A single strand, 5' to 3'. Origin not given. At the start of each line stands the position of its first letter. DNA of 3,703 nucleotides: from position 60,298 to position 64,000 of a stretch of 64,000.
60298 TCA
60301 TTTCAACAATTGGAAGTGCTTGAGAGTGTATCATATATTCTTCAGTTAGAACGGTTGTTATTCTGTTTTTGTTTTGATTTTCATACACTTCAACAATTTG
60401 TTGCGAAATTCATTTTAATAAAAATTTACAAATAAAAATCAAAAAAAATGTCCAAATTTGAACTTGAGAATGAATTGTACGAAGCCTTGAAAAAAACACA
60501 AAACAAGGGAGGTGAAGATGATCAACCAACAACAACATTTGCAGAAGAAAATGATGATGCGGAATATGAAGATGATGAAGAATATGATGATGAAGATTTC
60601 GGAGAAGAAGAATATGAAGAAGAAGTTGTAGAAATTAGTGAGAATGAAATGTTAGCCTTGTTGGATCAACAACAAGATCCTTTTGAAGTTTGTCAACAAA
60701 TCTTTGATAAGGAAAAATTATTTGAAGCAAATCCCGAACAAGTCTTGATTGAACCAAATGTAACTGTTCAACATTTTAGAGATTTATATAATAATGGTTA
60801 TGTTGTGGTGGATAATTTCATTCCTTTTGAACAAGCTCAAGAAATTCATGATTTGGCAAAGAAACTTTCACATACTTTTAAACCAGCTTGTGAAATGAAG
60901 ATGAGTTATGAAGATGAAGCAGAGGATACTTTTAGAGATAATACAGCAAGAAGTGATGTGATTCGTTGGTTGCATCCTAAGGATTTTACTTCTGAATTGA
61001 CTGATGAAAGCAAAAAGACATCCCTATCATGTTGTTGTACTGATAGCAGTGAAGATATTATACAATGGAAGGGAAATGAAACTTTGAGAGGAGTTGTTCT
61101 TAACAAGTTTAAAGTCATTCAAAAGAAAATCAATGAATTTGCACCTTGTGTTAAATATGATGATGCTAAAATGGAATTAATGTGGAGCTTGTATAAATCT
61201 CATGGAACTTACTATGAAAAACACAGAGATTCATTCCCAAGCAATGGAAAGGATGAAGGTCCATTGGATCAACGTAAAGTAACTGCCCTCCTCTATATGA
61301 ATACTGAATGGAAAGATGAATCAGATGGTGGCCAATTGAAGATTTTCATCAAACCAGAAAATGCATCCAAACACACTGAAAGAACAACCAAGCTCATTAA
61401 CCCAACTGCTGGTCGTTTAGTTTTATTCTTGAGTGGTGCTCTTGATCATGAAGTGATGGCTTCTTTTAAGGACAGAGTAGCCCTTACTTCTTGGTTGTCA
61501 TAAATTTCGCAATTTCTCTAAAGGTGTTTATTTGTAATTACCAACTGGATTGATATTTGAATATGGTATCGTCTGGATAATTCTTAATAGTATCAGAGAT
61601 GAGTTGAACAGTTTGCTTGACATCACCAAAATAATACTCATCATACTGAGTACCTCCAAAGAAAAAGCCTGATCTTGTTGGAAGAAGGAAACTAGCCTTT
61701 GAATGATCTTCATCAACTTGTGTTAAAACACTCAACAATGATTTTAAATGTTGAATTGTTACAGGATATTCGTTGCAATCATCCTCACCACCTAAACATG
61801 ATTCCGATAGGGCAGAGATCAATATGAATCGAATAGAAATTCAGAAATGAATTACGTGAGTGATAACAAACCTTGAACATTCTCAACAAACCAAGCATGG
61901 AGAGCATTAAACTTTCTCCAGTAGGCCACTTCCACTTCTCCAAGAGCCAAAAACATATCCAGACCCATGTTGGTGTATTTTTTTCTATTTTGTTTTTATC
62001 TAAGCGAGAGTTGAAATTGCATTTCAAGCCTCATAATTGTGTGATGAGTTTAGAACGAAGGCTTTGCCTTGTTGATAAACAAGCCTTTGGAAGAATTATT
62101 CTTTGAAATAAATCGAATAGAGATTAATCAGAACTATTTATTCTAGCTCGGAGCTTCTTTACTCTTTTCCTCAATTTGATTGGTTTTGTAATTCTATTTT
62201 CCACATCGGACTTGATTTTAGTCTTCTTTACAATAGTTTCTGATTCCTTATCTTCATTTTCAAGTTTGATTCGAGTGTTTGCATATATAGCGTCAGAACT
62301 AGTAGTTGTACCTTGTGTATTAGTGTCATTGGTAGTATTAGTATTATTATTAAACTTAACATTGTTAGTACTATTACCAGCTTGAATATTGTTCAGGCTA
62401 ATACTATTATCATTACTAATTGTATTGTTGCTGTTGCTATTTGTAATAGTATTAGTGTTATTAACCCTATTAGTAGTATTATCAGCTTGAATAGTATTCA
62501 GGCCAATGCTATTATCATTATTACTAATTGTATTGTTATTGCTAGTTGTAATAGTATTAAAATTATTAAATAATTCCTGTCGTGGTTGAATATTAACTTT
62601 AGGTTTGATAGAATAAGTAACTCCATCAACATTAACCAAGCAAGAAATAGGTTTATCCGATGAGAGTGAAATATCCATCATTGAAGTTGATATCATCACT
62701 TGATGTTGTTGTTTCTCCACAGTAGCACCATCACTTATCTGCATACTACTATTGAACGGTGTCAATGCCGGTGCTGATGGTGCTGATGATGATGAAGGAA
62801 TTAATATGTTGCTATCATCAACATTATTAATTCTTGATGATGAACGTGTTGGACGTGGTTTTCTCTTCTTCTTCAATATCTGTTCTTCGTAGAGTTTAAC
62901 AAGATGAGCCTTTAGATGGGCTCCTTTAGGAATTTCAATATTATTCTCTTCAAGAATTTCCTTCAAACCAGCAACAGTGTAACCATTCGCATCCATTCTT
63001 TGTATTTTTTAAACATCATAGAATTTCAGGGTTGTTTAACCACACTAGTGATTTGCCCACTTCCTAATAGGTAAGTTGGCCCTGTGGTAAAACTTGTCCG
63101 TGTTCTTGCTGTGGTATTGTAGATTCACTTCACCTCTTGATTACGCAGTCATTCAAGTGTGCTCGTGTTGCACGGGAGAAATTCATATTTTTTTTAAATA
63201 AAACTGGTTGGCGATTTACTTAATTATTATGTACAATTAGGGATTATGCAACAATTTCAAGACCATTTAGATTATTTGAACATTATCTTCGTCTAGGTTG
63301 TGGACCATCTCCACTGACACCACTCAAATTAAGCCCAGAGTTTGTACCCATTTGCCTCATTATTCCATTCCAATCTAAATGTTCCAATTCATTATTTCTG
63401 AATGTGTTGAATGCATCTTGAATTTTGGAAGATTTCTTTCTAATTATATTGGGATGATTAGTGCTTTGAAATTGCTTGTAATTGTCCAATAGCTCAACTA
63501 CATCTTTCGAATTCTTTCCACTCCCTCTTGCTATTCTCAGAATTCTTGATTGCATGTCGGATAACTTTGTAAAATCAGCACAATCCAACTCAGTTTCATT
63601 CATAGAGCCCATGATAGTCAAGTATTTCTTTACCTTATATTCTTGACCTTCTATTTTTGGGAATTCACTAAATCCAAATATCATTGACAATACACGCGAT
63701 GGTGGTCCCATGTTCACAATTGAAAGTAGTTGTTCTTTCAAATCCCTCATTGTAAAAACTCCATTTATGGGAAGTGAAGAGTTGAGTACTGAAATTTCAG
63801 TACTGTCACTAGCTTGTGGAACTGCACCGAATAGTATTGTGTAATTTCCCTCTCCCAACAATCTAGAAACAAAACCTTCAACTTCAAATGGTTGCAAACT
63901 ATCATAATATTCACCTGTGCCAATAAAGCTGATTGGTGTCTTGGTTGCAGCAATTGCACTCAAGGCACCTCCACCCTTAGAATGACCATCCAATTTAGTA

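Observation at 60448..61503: PHD/EGLN-type prolyl 4-hydroxylase in a window rich in F-box genes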

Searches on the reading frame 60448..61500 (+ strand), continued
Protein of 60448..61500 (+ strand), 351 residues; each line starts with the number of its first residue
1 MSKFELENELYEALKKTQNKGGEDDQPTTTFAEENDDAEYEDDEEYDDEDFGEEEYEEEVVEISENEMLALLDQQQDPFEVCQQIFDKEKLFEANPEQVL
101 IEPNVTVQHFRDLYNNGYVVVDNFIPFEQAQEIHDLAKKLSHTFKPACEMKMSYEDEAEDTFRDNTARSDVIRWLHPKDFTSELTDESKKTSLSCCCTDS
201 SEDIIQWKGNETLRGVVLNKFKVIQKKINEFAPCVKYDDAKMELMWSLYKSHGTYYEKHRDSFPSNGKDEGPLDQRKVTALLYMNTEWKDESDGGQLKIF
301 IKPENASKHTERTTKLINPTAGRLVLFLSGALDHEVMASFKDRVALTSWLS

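Call 73: search_solved_structures(query=A1, max_evalue=0.001, show_alignments=2)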
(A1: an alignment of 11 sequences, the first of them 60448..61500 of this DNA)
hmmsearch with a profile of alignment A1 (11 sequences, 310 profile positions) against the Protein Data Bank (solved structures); distinct sequences matched with E-value up to 0.001: 38.
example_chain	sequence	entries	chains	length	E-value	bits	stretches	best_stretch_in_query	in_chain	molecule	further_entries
6t8m_A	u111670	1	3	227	8.4e-42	146.7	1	93-309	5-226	Prolyl 4-hydroxylase subunit alpha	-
4iw3_A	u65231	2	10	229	1.4e-29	106.5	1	97-309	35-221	Putative uncharacterized protein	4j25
6ey1_A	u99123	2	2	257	1.5e-24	90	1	82-309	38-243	HIF prolyl hydroxylase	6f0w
5lbf_A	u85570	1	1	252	9e-24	87.5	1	101-309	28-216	Egl nine homolog 1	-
6yw4_A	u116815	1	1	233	1e-23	87.3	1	99-309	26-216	Egl nine homolog 1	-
5lbe_A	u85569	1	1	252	1.1e-23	87.1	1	101-309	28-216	Egl nine homolog 1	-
8z31_A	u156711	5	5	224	1.3e-23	87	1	100-309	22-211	Egl nine homolog 1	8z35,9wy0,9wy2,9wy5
6nmq_A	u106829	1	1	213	1.3e-23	87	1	101-309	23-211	Egl nine homolog 1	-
3oui_A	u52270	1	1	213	1.3e-23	87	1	101-309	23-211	Egl nine homolog 1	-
5l9b_A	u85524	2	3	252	1.3e-23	86.9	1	99-309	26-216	Egl nine homolog 1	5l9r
4jzr_A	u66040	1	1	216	1.4e-23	86.9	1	101-309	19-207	Egl nine homolog 1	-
8j1k_A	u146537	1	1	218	1.6e-23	86.7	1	101-309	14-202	Egl nine homolog 1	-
6zbn_A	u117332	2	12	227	1.6e-23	86.6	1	101-309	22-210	Egl nine homolog 1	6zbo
8q64_A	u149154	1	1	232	1.7e-23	86.6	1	101-309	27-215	Egl nine homolog 1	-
6qgv_A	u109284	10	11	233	1.7e-23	86.5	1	101-309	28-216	Egl nine homolog 1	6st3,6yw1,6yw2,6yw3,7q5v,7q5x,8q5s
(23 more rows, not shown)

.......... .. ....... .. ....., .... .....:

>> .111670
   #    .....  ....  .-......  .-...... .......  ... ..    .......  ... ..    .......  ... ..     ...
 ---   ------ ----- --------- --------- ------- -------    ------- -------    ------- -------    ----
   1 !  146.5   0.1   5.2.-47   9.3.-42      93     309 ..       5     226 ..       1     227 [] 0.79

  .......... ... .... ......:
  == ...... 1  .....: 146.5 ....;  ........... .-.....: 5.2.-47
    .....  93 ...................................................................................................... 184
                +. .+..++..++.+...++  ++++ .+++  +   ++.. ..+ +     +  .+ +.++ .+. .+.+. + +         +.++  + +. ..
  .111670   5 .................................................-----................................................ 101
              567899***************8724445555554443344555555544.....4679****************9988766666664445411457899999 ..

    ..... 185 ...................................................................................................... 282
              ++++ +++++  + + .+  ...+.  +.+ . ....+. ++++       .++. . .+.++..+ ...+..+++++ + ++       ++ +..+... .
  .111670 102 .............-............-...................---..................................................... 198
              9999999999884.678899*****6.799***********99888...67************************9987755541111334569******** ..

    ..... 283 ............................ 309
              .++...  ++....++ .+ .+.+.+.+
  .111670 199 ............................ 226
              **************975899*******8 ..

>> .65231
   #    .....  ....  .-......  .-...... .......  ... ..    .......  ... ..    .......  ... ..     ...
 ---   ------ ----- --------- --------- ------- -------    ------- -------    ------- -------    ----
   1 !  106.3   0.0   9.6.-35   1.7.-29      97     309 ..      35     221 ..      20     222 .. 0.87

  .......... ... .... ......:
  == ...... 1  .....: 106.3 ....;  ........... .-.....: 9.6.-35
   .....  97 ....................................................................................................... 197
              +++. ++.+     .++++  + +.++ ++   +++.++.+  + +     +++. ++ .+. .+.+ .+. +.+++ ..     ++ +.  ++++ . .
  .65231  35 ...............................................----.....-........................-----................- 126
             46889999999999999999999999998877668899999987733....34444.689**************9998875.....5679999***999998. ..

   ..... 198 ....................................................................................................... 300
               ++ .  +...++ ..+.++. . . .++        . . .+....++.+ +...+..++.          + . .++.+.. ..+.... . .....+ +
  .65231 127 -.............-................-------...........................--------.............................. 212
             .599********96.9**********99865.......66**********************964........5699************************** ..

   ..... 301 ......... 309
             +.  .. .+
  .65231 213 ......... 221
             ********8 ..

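Call 75: find_homologous_proteins(query=A2, max_evalue=1e-20)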
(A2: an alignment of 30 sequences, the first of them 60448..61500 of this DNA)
Query A2 (30 sequences) (351 aa, profile of the alignment): 17 proteins with E <= 1e-20 among 8000 candidates.
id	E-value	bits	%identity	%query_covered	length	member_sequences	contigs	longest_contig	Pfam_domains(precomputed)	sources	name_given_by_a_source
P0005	5.6e-100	353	34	87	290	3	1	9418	PF13640.13,PF13661.13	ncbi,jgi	jgi:hypothetical protein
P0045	1.5e-97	345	34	81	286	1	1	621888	PF13640.13,PF13661.13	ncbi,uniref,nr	ncbi:2OG-Fe(II) oxygenase superfamily-domain-containing protein [Polychytrium aggregatum]|uniref:2OG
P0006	2.3e-97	344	36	88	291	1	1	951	PF13640.13,PF13661.13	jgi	jgi:Rps23 Pro-64 3,4-dihydroxylase Tpa1-like proline 4-hydroxylase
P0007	4.4e-95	337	34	88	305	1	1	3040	PF13640.13,PF13661.13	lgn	-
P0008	2.9e-94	334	29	66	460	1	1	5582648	PF13640.13,PF13661.13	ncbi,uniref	ncbi:hypothetical protein WJX72_007516 [[Myrmecia] bisecta]|uniref:Fe2OG dioxygenase domain-containi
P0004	3.7e-92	327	62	81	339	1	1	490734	PF13640.13,PF13661.13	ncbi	ncbi:hypothetical protein ABK040_005244 [Willaertia magna]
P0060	6.8e-92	326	27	81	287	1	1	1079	PF13640.13,PF13661.13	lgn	-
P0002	1.1e-91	325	63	100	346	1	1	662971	PF13640.13,PF13661.13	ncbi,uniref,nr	ncbi:hypothetical protein C9374_004502 [Naegleria lovaniensis]|uniref:Fe2OG dioxygenase domain-conta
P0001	1.2e-91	325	100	100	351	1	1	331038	PF13640.13,PF13661.13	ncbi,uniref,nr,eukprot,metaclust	ncbi:predicted protein [Naegleria gruberi]|uniref:Predicted protein n=1 Tax=Naegleria gruberi TaxID=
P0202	1.6e-90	322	27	66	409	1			PF13640.13,PF13661.13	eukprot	eukprot:TRINITY_DN48809_c0_g1_i1.p1 TRINITY_DN48809_c0_g1~~TRINITY_DN48809_c0_g1_i1.p1 ORF type:comp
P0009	2.7e-86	308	25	75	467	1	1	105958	PF13640.13,PF13661.13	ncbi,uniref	ncbi:hypothetical protein WJX84_004710 [Apatococcus fuscideae]|uniref:Prolyl 4-hydroxylase alpha sub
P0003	4.4e-75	271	67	80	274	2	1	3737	PF13640.13,PF13661.13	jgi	-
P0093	1.1e-65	240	28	87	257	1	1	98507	PF13640.13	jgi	jgi:SM-20-related protein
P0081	2.5e-64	236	27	89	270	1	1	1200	PF13640.13,PF13661.13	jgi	-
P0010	9.1e-52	194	29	79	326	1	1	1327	PF13640.13,PF13661.13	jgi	jgi:SM-20-related protein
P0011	1.8e-51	193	28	86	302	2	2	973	PF00736.25,PF13640.13,PF13661.13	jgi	jgi:SM-20-related protein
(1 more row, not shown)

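Call 81: predict_structure(alignment_id=A3)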
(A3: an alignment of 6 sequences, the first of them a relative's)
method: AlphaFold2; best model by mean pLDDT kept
length: 326 residues; sequences in the alignment: 6
mean_pLDDT: 80.2   pTM: 0.69
mean pLDDT of the five models: 80.2, 73.5, 73.3, 71.4, 71.1
residues with pLDDT >= 90: 111; 70-90: 142; 50-70: 47; < 50: 26
segments of 3 or more residues with pLDDT < 50: 16-31, 246-252
pLDDT, mean of each block of 10 residues (from residue 1): 82 62 43 71 88 83 82 84 91 91 66 58 72 85 93 92 86 75 83 93 93 86 87 81 51 65 91 89 72 93 82 89 92
secondary structure, 60 per line:
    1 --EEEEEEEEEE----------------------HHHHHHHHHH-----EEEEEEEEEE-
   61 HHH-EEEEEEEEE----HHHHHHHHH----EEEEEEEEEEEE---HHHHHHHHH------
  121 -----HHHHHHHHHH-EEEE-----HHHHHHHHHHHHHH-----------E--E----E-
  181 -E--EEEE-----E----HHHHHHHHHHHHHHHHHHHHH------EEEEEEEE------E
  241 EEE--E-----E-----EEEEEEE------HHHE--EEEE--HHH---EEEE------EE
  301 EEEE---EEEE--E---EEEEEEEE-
elements in order: E3-12 H35-44 E50-59 E65-73 H78-86 E91-102 H106-114 H126-135 E137-140 H146-159 E185-188 H199-219 E226-233 E240-243 E258-264 E277-280 E289-292 E299-304 E308-311 E318-325

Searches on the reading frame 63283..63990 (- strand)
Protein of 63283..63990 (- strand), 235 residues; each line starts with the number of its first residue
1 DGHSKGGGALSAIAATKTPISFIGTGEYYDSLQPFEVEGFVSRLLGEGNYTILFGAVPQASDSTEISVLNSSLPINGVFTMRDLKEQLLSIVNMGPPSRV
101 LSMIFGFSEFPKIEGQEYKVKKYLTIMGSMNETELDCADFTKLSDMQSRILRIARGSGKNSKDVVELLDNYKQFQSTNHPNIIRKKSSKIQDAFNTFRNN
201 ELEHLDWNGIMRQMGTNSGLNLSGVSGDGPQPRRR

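Call 69: search_protein_families(library=pfam, proteins=[window:63283-63990:-], max_evalue=0.001)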
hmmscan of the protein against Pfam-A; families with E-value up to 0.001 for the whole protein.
window:63283-63990:- (235 aa): 2 families
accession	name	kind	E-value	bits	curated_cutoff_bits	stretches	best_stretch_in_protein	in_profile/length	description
PF02978.25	SRP_SPB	-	1.3e-21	77.2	27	1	79-176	2-89/91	Signal peptide binding domain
PF00448.28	SRP54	-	7.9e-11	42.4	22.7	1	1-46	151-196/196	SRP54-type protein, GTPase domain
